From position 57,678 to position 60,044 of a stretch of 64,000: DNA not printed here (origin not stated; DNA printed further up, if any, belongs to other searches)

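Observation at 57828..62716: Five-gene minus-strand operon of uncharacterised membrane, coiled-coil and secreted proteins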

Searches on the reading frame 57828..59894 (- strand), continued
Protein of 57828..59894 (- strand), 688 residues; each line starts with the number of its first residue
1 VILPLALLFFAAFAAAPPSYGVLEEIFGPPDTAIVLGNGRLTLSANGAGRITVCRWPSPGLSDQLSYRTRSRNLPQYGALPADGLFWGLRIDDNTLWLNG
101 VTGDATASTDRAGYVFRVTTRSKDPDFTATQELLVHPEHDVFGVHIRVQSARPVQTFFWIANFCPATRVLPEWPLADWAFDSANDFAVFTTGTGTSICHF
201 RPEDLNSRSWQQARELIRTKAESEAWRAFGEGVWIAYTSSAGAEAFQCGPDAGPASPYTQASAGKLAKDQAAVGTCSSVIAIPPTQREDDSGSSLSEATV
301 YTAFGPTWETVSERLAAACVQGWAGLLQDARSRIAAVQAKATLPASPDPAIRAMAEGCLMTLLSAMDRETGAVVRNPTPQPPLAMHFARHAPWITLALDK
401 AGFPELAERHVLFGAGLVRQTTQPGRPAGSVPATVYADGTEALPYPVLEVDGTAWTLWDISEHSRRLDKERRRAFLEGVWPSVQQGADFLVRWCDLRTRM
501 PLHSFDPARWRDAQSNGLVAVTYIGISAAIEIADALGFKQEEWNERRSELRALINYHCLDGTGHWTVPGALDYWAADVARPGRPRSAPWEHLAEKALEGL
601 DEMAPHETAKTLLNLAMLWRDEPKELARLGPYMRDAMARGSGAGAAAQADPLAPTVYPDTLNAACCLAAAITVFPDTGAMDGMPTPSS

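Call 45: find_encoding_contigs(protein=P0014, flank=7000, max_places=2)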
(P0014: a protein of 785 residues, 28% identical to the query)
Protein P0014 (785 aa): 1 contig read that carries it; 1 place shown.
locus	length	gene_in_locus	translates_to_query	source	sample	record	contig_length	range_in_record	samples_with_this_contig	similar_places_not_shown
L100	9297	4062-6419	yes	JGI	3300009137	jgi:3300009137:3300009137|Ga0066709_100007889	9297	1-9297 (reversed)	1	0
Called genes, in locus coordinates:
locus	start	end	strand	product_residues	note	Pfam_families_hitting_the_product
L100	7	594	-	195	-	PF00440:TetR_N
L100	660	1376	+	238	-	PF01553:Acyltransferase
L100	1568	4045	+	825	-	PF00989:PAS, PF08448:PAS_4, PF08447:PAS_3, PF00989:PAS, PF08448:PAS_4, PF08447:PAS_3, PF00990:GGDEF, PF00563:EAL, +4 more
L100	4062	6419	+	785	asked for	-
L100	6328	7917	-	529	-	PF00370:FGGY_N, PF02782:FGGY_C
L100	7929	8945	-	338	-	PF03330:DPBB_1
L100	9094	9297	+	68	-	?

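Call 46: find_encoding_contigs(protein=P0013, flank=7000, max_places=2)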
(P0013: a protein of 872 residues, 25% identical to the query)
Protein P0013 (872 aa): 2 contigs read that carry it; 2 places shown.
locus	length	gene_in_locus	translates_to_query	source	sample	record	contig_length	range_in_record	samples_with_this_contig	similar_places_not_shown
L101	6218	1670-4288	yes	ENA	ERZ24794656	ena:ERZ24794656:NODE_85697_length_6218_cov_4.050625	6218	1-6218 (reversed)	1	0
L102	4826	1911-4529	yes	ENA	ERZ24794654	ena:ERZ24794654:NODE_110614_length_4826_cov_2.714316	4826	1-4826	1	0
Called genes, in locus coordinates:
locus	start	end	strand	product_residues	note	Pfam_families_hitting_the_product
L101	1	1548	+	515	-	?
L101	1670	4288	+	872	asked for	-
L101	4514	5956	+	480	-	PF07690:MFS_1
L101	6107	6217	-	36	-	?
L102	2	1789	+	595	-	?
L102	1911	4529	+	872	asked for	-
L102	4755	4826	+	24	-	?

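Call 58: search_solved_structures(query=A6, max_evalue=10, show_alignments=3)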
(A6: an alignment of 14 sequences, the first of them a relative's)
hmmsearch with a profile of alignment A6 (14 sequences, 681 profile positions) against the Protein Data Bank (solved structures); distinct sequences matched with E-value up to 10: 10.
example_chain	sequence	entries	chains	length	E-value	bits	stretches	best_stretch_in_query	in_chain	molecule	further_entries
8rf9_A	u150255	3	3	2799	0.0011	20.6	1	255-359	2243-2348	Cyclic beta 1-2 glucan synthetase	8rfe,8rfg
8rf0_A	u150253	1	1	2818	0.0011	20.6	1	255-359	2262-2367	Cyclic beta-(1,2)-glucan synthase NdvB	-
1lf6_A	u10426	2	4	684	0.028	15.9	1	236-421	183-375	glucoamylase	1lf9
7kmq_A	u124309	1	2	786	0.044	15.3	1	457-503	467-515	Glyco_hyd_65N_2 domain-containing protein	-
7ll9_C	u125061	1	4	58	0.42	12.1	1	458-495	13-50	RFX-V2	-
9nkn_A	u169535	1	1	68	0.43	12.1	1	451-496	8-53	A2 affibody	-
9nkr_A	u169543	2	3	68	0.48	11.9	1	451-496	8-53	A7 affibody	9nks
9nko_A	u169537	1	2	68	0.48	11.9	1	451-496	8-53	A3 affibody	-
9nkq_A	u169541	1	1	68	0.53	11.7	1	451-496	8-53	A6 affibody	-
7rdr_A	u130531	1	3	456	7.1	8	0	567-634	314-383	Circular tendon repeat protein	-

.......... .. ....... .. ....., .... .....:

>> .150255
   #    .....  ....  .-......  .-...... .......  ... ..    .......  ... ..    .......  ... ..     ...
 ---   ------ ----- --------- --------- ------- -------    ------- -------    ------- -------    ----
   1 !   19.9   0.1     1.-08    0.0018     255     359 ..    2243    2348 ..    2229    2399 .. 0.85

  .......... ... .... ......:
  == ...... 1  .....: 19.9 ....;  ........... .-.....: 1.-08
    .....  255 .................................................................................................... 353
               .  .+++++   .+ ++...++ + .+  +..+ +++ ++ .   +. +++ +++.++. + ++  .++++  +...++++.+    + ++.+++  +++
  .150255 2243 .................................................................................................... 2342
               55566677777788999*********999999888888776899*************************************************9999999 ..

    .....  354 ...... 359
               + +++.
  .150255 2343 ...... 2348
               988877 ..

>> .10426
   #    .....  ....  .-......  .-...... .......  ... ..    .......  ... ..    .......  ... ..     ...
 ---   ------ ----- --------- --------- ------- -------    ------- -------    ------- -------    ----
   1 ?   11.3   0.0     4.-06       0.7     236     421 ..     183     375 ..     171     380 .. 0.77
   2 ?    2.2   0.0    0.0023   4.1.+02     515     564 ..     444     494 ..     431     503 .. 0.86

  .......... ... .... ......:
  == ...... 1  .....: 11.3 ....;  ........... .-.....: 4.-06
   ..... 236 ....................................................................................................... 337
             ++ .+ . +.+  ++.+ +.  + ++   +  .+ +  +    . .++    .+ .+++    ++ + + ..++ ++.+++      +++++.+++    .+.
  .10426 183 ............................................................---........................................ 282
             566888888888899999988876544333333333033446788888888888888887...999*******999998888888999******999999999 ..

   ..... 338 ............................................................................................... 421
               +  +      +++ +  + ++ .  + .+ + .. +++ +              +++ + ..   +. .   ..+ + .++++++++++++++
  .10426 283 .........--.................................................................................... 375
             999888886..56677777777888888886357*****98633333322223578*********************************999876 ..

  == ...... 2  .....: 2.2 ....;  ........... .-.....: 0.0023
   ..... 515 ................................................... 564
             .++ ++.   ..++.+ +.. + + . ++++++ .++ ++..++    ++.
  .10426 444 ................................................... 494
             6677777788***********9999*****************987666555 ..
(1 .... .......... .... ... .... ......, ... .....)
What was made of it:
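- On GH15 glycoside hydrolases (for g5): The 1lf6 alignment covers the end of the N-domain and the linker (call 58).
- Closest known: Prokaryotic GH15 enzymes. Same: The profile also reaches glucoamylase 1lf6 (call 58).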

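Call 85: search_protein_families(library=padloc, proteins=[window:57828-59894:-], max_evalue=0.1)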
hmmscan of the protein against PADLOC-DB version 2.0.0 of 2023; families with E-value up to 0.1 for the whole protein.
window:57828-59894:- (688 aa): 0 families

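Call 86: search_protein_families(library=ncbifam, alignment_id=A6, max_evalue=0.01)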
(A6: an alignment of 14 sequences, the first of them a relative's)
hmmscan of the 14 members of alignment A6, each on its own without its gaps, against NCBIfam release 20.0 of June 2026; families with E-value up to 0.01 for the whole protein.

A. member 1, P0001 (688 aa): 1 family
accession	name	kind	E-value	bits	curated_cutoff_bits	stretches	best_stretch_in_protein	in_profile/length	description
TIGR01577.1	oligosac_amyl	hypoth_equivalog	3.1e-15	55.8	820.7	1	234-558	136-457/616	oligosaccharide amylase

B. families by the number of members that match (of 14 scanned): 3 families
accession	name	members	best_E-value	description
TIGR01577.1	oligosac_amyl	14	7.7e-24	oligosaccharide amylase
TIGR03901.2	MYXO-CTERM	1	4.5e-05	MYXO-CTERM sorting domain-containing protein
NF041084.1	trehalase_H1_Arch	1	0.00079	alpha,alpha-trehalase TreH1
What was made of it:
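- On GH15 glycoside hydrolases (for g5): 14/14 relatives hit it, best 7.7e-24 (call 86).
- Closest known: Prokaryotic GH15 enzymes. Same: Sequence homology to TIGR01577 is significant in all 14 relatives (call 86).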

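Call 90: search_solved_structures(query=A8, max_evalue=10, show_alignments=3)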
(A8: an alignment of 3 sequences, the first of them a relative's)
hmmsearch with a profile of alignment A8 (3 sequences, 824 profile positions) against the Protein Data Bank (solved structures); distinct sequences matched with E-value up to 10: 1.
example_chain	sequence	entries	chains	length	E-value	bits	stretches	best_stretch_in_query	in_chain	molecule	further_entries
8ic6_B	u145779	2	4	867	0.005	18.1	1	528-635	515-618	exo-beta-D-arabinanase | exo-beta-D-arabinofuranosidase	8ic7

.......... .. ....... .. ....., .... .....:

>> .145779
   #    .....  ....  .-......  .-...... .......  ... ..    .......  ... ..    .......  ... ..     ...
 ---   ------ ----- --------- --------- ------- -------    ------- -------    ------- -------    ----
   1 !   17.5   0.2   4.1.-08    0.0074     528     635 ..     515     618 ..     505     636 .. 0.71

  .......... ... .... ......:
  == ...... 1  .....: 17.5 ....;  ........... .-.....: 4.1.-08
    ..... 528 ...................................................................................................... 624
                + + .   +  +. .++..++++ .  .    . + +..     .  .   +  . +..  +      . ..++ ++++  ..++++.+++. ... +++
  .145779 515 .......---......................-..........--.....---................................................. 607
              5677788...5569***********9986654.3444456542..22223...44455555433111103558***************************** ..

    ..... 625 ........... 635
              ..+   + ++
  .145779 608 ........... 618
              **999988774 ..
